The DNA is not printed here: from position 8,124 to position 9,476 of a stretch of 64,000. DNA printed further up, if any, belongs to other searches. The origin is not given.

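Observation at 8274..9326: Sensor-less sigma54 activator encoded at the far end of the eCIS operon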

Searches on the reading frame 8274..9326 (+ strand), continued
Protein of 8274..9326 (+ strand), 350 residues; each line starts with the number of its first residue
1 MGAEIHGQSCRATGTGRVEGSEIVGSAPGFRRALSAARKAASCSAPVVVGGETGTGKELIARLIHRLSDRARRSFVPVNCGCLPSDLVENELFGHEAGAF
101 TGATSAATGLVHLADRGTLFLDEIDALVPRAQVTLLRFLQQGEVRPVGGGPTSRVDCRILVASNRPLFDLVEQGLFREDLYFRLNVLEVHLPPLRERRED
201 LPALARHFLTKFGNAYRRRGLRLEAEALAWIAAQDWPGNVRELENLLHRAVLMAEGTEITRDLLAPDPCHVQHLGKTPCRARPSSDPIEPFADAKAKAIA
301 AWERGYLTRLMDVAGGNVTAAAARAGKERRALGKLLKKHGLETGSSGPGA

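Call 16: find_encoding_contigs(protein=P0012, flank=10000, max_places=2)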
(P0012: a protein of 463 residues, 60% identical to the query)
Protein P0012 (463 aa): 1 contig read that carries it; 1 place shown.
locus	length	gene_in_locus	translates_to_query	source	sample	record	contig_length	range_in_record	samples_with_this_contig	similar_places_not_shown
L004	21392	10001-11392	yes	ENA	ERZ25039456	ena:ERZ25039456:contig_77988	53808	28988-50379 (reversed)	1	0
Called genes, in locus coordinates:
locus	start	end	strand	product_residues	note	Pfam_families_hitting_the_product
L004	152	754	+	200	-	-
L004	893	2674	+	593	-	PF00939:Na_sulph_symp (weak), PF03600:CitMHS, PF02080:TrkA_C, PF00939:Na_sulph_symp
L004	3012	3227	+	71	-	PF07311:Dodecin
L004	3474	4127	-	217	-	PF02798:GST_N (weak), PF13409:GST_N_2, PF13417:GST_N_3, PF13410:GST_C_2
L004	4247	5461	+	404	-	PF06850:PHB_depo_C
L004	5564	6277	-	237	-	PF00532:Peripla_BP_1, PF13377:Peripla_BP_3 (faint), PF13407:Peripla_BP_4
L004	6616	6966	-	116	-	PF02653:BPD_transp_2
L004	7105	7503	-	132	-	PF02653:BPD_transp_2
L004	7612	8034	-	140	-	PF00005:ABC_tran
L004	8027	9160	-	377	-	PF00005:ABC_tran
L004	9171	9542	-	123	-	-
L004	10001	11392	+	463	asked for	PF00158:Sigma54_activat, PF14532:Sigma54_activ_2, PF07728:AAA_5, PF25601:AAA_lid_14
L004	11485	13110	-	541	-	PF13699:eCIS_core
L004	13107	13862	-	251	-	PF14521:Aspzincin_M35 (weak)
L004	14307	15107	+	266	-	-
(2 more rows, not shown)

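Call 17: find_encoding_contigs(protein=P0014, flank=10000, max_places=2)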
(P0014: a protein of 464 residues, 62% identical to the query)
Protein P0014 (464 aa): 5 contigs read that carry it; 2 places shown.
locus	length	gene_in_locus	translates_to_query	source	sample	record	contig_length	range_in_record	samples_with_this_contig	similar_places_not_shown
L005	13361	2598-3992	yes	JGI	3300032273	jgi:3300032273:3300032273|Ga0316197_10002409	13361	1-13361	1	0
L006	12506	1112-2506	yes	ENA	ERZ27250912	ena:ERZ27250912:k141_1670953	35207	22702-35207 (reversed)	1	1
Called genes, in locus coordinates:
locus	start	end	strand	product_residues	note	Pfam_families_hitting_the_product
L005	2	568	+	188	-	?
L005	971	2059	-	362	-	PF02142:MGS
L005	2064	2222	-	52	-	-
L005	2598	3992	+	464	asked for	PF00158:Sigma54_activat, PF14532:Sigma54_activ_2, PF07728:AAA_5, PF25601:AAA_lid_14, PF02954:HTH_8 (weak)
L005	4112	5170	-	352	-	-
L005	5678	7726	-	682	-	PF13699:eCIS_core, PF14521:Aspzincin_M35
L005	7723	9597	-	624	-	-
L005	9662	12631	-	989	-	PF13699:eCIS_core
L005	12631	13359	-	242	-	?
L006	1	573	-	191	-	?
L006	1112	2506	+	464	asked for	PF00158:Sigma54_activat, PF14532:Sigma54_activ_2, PF07728:AAA_5, PF25601:AAA_lid_14, PF02954:HTH_8 (weak)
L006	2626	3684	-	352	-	-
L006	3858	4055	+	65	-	-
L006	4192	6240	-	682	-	PF13699:eCIS_core, PF14521:Aspzincin_M35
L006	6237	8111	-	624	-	-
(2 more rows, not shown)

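Call 18: find_encoding_contigs(protein=P0016, flank=10000, max_places=2)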
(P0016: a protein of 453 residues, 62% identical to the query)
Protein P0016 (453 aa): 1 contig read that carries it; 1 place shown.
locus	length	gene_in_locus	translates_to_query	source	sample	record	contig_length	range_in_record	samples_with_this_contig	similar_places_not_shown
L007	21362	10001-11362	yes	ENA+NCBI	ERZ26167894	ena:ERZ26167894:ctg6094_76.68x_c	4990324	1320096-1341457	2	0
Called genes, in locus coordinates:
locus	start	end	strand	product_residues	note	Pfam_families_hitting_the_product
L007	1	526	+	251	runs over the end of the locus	-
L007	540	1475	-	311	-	PF07007:LprI (weak), PF09864:MliC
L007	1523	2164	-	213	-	PF19630:DUF6134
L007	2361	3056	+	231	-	PF00702:Hydrolase, PF13419:HAD_2, PF13242:Hydrolase_like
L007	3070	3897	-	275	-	PF02668:TauD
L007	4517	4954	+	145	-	PF22233:PhyR_sigma-like (faint), PF08281:Sigma70_r4_2 (weak)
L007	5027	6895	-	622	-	PF00245:Alk_phosphatase (faint)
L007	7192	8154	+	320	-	-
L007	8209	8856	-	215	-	PF07963:N_methyl (weak)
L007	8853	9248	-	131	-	PF07963:N_methyl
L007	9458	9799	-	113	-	PF03091:CutA1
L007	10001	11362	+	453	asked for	PF00158:Sigma54_activat, PF01078:Mg_chelatase (faint), PF14532:Sigma54_activ_2, PF07728:AAA_5, PF25601:AAA_lid_14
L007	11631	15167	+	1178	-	PF13699:eCIS_core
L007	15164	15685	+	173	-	-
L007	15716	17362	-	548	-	PF13699:eCIS_core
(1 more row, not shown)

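Call 19: find_encoding_contigs(protein=P0018, flank=10000, max_places=2)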
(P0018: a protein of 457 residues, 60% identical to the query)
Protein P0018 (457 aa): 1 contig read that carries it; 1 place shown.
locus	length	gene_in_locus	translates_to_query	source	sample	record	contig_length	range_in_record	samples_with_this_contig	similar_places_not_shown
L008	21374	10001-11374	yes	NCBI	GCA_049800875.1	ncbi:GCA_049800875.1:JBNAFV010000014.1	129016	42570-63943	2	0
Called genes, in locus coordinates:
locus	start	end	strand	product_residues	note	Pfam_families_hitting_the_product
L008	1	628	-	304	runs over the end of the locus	PF00126:HTH_1, PF03466:LysR_substrate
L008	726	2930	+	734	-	PF00141:peroxidase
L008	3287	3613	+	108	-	-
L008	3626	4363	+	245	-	PF03734:YkuD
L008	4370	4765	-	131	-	PF01042:Ribonuc_L-PSP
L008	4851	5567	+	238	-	PF08279:HTH_11, PF13280:WYL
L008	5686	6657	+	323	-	PF02678:Pirin, PF05726:Pirin_C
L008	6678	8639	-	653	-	PF00561:Abhydrolase_1, PF08386:Abhydrolase_4 (weak)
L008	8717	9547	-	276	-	PF04909:Amidohydro_2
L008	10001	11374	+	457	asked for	PF00158:Sigma54_activat, PF14532:Sigma54_activ_2, PF07728:AAA_5 (weak), PF25601:AAA_lid_14, PF02954:HTH_8 (weak)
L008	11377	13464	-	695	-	PF13699:eCIS_core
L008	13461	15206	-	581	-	PF13699:eCIS_core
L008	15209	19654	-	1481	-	PF20129:DUF6519, PF13620:CarboxypepD_reg (faint), PF05048:NosD (faint), PF13229:Beta_helix (faint)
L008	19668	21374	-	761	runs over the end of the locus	-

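Call 48: search_solved_structures(query=window:8274-9326:+, max_evalue=1e-20, show_alignments=1)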
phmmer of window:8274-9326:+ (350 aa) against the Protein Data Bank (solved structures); distinct sequences matched with E-value up to 1e-20: 35.
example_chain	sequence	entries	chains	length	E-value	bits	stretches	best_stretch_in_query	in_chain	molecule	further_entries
9qq6_C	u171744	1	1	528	2.1e-70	241.1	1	22-267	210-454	Nif-specific regulatory protein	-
6iy8_A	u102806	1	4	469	4.4e-68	233.5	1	17-258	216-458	Positive regulator CapR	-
1ny6_A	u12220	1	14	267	8.7e-68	232.5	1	21-263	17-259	transcriptional regulator (NtrC family)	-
4ly6_A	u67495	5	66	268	8.8e-68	232.5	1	21-263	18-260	Transcriptional regulator (NtrC family)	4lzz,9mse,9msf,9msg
3dzd_A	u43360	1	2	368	1.7e-67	231.6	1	20-258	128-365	Transcriptional regulator (NtrC family)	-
1ny5_A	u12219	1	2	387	2.7e-67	230.9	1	21-263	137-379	transcriptional regulator (NtrC family)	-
3m0e_A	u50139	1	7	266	6e-67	229.7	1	21-263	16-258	Transcriptional regulator (NtrC family)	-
1ojl_A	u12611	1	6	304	1.4e-66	228.5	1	20-332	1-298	TRANSCRIPTIONAL REGULATORY PROTEIN ZRAR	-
4l4u_A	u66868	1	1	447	2.1e-66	227.9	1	21-264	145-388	Transcriptional regulator (NtrC family)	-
8p53_C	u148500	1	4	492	7.2e-62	213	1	22-253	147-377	Transcriptional regulator FleQ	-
5exx_A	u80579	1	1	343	1e-60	209.3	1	23-253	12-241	Transcriptional regulator FleQ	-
6jdi_A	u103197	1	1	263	1.3e-60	208.9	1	23-253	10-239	Nitrogen assimilation regulatory protein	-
7ejw_C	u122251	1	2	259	6.4e-60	206.6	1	23-253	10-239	Transcriptional regulator FleQ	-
6j7e_A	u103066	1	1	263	6.6e-60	206.6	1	23-253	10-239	Nitrogen assimilation regulatory protein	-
5exp_A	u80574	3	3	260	6.6e-60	206.6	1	23-253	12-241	Transcriptional regulator FleQ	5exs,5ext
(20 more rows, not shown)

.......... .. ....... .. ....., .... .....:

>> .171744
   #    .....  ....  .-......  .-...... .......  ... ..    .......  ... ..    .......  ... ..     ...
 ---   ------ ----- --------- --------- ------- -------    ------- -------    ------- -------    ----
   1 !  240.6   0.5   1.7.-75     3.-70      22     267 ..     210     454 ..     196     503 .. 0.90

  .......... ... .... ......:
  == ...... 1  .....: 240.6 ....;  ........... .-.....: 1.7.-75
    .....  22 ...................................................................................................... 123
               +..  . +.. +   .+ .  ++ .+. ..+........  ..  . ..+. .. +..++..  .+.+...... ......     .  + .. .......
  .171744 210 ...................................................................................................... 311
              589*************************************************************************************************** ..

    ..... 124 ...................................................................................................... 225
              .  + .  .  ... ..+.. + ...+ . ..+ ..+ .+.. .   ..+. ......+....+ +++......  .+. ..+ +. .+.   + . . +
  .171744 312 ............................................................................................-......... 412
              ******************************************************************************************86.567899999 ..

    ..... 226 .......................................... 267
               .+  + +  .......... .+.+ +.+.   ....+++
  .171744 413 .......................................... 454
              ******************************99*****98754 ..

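Call 49: search_protein_families(library=ncbifam, proteins=[window:8274-9326:+, P0015], max_evalue=0.00001)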
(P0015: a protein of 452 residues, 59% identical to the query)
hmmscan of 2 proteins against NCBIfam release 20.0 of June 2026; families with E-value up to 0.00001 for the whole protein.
window:8274-9326:+ (350 aa): 25 families
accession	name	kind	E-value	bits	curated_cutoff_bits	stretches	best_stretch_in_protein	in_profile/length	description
TIGR01817.1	nifA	equivalog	4.4e-90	303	528.85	1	16-296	191-469/534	nif-specific transcriptional activator NifA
NF038308.1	RNA_repair_RtcR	equivalog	3.8e-83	280.1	650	1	18-315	177-484/530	RNA repair transcriptional activator RtcR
NF003451.0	PRK05022.1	equivalog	3.1e-82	276.9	476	1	17-342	186-511/512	nitric oxide reductase transcriptional regulator NorR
NF050807.1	TransRegFlbDCaul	equivalog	2.2e-80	270.7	750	1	22-339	119-438/454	sigma-54-dependent transcriptional regulator FlbD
TIGR02915.1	PEP_resp_reg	equivalog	2.4e-79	267.3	502.6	1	21-341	139-444/445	PEP-CTERM-box response regulator transcription factor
TIGR01818.1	ntrC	equivalog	6.1e-79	266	558.6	1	18-277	131-390/463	nitrogen regulation protein NR(I)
NF008469.0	PRK11361.1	equivalog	8.1e-79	265.4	714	1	22-342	144-457/461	acetoacetate metabolism transcriptional regulator AtoC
NF041552.1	TF_PrdR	equivalog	5.6e-78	262.7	795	1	21-323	267-560/577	sigma-54 dependent transcriptional regulator PrdR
NF041906.1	V4R_TF_MobR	exception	2.4e-76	257.4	999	1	23-338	234-543/544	phenol degradation transcriptional regulator MobR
NF011695.0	PRK15115.1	equivalog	1.2e-71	241.8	763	1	21-343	135-440/445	two-component system response regulator GlrR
NF008085.0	PRK10820.1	equivalog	2e-67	228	576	1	17-267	200-451/520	transcriptional regulator TyrR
NF041946.1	LuxO_transreg_Vib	equivalog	2.6e-67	227.6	800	1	22-273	134-385/463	quorum-sensing sigma-54 dependent transcriptional regulator LuxO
NF051870.1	NAssimRespRegNtrX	equivalog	6.6e-67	226.3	600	1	19-340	137-451/452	nitrogen assimilation response regulator NtrX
NF007689.0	PRK10365.1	equivalog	1.6e-66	224.9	760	1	22-332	140-435/441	sigma-54-dependent response regulator transcription factor ZraR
TIGR02974.1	phageshock_pspF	equivalog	2.5e-66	224.2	443.55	1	23-272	1-251/336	phage shock protein operon transcriptional activator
NF008622.0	PRK11608.1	equivalog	7e-56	189.6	529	1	22-342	7-326/329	phage shock protein operon transcriptional activator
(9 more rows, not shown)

P0015 (452 aa): 25 families
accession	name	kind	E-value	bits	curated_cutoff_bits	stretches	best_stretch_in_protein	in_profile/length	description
TIGR01817.1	nifA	equivalog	1.3e-85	288.2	528.85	1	133-383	193-443/534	nif-specific transcriptional activator NifA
NF050807.1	TransRegFlbDCaul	equivalog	3.1e-84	283.4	750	1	138-431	120-425/454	sigma-54-dependent transcriptional regulator FlbD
TIGR02915.1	PEP_resp_reg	equivalog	5.1e-84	282.7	502.6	1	87-446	85-444/445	PEP-CTERM-box response regulator transcription factor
NF038308.1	RNA_repair_RtcR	equivalog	9.4e-82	275.5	650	1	134-379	178-433/530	RNA repair transcriptional activator RtcR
NF008469.0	PRK11361.1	equivalog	8.2e-81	272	714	1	128-447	135-457/461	acetoacetate metabolism transcriptional regulator AtoC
NF003451.0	PRK05022.1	equivalog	1.6e-80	271.3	476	1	132-443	186-507/512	nitric oxide reductase transcriptional regulator NorR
TIGR01818.1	ntrC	equivalog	3.8e-80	269.9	558.6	1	91-417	86-416/463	nitrogen regulation protein NR(I)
NF041552.1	TF_PrdR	equivalog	1.7e-79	267.7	795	1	134-428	265-560/577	sigma-54 dependent transcriptional regulator PrdR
NF041906.1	V4R_TF_MobR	exception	5.5e-76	256.2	999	1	139-443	235-543/544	phenol degradation transcriptional regulator MobR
NF011695.0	PRK15115.1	equivalog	5.6e-74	249.5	763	1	136-446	135-438/445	two-component system response regulator GlrR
NF041946.1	LuxO_transreg_Vib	equivalog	1e-69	235.5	800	1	95-398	88-391/463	quorum-sensing sigma-54 dependent transcriptional regulator LuxO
NF008085.0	PRK10820.1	equivalog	2.6e-69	234.2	576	1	136-386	204-455/520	transcriptional regulator TyrR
NF051870.1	NAssimRespRegNtrX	equivalog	7.8e-69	232.7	600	1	94-443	94-449/452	nitrogen assimilation response regulator NtrX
TIGR02974.1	phageshock_pspF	equivalog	4.8e-68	229.8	443.55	1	138-389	1-254/336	phage shock protein operon transcriptional activator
NF008176.1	PRK10923.1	equivalog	9.8e-67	225.5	620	1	96-409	96-411/469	nitrogen regulation protein NR(I)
NF008622.0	PRK11608.1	equivalog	1.7e-56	191.6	529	1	138-446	8-325/329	phage shock protein operon transcriptional activator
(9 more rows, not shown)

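Call 50: find_encoding_contigs(protein=P0027, flank=10000, max_places=1)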
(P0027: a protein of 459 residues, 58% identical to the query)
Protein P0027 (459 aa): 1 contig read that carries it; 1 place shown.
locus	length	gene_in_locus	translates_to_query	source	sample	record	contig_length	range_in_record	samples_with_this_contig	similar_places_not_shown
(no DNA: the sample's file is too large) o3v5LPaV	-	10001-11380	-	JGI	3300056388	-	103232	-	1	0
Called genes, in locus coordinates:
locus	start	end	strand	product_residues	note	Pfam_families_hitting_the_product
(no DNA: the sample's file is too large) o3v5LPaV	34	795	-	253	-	PF09608:Alph_Pro_TM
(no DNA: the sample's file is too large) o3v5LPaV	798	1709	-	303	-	PF01925:TauE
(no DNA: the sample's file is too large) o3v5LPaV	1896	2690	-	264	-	PF01048:PNP_UDP_1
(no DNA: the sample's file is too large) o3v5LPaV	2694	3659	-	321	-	PF02653:BPD_transp_2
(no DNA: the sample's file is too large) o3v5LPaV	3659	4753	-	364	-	PF02653:BPD_transp_2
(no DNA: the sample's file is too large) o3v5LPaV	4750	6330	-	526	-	PF00005:ABC_tran, PF13304:AAA_21 (faint), PF00005:ABC_tran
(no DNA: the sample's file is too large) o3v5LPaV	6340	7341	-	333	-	PF02608:Bmp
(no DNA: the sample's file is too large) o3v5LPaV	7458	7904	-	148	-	PF00583:Acetyltransf_1, PF13527:Acetyltransf_9 (faint), PF13673:Acetyltransf_10, PF13508:Acetyltransf_7, PF24553:Rv0428c_C, PF08445:FR47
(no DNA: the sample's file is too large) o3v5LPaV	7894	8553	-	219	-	PF00814:TsaD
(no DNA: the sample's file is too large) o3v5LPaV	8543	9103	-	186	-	PF08712:Nfu_N, PF01106:NifU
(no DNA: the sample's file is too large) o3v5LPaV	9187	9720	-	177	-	-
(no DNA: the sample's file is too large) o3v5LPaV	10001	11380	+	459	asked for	PF00158:Sigma54_activat, PF14532:Sigma54_activ_2, PF25601:AAA_lid_14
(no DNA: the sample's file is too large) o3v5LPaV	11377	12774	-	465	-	PF13699:eCIS_core, PF00691:OmpA (weak)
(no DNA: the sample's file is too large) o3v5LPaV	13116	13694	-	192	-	PF14521:Aspzincin_M35 (weak)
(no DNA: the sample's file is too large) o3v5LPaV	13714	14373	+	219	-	-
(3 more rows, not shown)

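Call 51: find_encoding_contigs(protein=P0028, flank=10000, max_places=1)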
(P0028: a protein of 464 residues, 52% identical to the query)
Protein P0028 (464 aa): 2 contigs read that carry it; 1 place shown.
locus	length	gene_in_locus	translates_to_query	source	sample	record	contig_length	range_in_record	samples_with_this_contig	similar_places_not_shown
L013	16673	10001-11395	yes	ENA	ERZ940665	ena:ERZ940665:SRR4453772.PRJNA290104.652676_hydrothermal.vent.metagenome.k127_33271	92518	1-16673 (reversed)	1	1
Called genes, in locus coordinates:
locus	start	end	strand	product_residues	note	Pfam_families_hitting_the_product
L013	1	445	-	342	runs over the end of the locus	-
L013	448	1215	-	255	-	PF01578:Cytochrom_C_asm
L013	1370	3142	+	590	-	PF00270:DEAD, PF04851:ResIII (weak), PF00271:Helicase_C, PF25399:DeaD_dimer, PF03880:DbpA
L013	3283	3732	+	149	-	PF00254:FKBP_C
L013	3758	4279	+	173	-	PF08238:Sel1 (faint)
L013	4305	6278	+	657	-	PF25106:VWA_4 (faint)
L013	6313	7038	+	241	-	PF00005:ABC_tran, PF13304:AAA_21 (weak)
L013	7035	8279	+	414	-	PF02687:FtsX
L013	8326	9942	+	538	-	PF03781:FGE-sulfatase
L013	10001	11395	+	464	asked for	PF00158:Sigma54_activat, PF14532:Sigma54_activ_2, PF00004:AAA (weak), PF07728:AAA_5, PF25601:AAA_lid_14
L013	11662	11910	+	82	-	-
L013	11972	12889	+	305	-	PF19872:DUF6345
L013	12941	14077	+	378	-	-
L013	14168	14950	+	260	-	-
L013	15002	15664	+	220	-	-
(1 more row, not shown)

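Call 52: find_encoding_contigs(protein=P0032, flank=10000, max_places=1)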
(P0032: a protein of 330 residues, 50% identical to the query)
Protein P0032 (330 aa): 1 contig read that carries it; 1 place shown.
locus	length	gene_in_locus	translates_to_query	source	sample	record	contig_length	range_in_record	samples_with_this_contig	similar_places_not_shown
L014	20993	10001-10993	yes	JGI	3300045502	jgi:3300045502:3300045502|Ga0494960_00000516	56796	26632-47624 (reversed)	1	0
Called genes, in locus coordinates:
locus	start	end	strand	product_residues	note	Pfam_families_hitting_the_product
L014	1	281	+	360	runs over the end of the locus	PF01384:PHO4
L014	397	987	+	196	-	PF04011:LemA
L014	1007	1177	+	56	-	-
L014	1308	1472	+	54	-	-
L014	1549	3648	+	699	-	-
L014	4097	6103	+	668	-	PF22148:Fervidolysin_NPro-like (weak), PF00082:Peptidase_S8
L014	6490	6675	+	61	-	-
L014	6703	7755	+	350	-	PF13365:Trypsin_2 (faint)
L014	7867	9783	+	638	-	PF01435:Peptidase_M48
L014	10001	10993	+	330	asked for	PF00158:Sigma54_activat, PF14532:Sigma54_activ_2, PF07728:AAA_5 (weak), PF25601:AAA_lid_14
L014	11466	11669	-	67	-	PF13495:Phage_int_SAM_4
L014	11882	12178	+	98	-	-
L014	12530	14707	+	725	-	-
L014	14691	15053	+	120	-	-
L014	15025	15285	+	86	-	-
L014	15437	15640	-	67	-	-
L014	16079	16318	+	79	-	-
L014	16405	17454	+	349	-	-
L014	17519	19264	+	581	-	PF04984:Phage_sheath_1, PF17482:Phage_sheath_1C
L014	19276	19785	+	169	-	-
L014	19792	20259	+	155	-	-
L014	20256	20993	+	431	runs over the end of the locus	-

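Call 53: search_protein_families(library=pfam, proteins=[L001:2236-4956:-, L003:11409-11813:-, L003:11872-13032:-, L014:12530-14707:+, L014:16405-17454:+, L014:19276-19785:+, L014:19792-20259:+], max_evalue=0.01)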
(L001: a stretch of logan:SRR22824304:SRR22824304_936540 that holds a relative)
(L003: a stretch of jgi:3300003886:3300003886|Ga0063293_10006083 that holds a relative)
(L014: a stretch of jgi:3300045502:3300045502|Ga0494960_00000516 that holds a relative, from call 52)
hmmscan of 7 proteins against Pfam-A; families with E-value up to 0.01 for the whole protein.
L001:2236-4956:- (906 aa): 3 families
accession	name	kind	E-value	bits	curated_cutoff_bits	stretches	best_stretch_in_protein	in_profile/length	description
PF13620.12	CarboxypepD_reg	-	6.5e-08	33.3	32.3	1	100-161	3-60/82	Carboxypeptidase regulatory-like domain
PF13229.12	Beta_helix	-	2.1e-07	31.2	25.9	1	317-396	80-138/158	Right handed beta helix region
PF02369.22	Big_1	-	0.0011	19.4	34.9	0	95-141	17-66/93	Bacterial Ig-like domain (group 1)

L003:11409-11813:- (134 aa): 0 families

L003:11872-13032:- (386 aa): 2 families
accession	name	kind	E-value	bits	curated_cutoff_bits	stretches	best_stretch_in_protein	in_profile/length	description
PF13699.11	eCIS_core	-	4.9e-30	104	22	1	76-153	1-78/79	eCIS core domain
PF14521.12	Aspzincin_M35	-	3.4e-05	24.7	30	1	266-335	31-106/142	Lysine-specific metallo-endopeptidase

L014:12530-14707:+ (725 aa): 0 families

L014:16405-17454:+ (349 aa): 0 families

L014:19276-19785:+ (169 aa): 0 families

L014:19792-20259:+ (155 aa): 1 family
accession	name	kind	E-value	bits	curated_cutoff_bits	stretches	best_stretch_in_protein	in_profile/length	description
PF10109.15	Phage_TAC_7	-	0.0025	18.2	25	0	36-84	17-63/79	Phage tail assembly chaperone proteins, E, or 41 or 14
